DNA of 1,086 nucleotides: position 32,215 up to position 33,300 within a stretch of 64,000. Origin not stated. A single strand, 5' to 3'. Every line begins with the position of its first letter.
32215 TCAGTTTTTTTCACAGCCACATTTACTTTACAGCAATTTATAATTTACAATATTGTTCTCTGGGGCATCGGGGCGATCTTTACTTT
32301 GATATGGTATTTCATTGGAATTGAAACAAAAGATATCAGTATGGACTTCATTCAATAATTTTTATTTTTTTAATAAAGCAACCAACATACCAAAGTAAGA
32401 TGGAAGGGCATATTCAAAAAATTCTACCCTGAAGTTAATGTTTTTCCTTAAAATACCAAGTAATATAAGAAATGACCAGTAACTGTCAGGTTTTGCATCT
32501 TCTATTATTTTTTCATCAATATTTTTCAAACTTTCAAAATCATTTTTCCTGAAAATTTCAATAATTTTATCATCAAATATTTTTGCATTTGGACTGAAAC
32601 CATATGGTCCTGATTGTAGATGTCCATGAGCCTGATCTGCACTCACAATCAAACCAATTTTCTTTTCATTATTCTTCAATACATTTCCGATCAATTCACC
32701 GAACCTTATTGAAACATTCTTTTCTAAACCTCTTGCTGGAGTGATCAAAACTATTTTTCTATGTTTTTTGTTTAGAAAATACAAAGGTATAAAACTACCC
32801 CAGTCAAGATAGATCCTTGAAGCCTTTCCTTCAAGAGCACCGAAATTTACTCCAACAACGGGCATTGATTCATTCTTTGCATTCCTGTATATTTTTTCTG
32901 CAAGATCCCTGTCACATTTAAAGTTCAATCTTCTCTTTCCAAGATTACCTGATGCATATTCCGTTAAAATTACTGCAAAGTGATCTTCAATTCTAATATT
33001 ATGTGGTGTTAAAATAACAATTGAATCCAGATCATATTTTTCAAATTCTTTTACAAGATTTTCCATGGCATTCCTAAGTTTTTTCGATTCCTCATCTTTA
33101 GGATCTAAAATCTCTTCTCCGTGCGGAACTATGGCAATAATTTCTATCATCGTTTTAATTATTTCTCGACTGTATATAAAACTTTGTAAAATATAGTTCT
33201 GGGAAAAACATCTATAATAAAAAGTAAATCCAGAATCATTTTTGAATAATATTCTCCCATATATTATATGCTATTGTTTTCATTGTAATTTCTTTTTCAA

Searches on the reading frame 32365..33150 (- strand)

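Call 49: search_protein_families(library=pfam, proteins=[window:32365-33150:-], max_evalue=0.01)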
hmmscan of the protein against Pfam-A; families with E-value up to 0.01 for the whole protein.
window:32365-33150:- (262 aa): 1 family
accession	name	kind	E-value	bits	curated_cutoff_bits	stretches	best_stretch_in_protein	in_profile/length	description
PF02900.23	LigB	-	3.6e-17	62.7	26.3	1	16-251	16-262/269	Catalytic LigB subunit of aromatic ring-opening dioxygenase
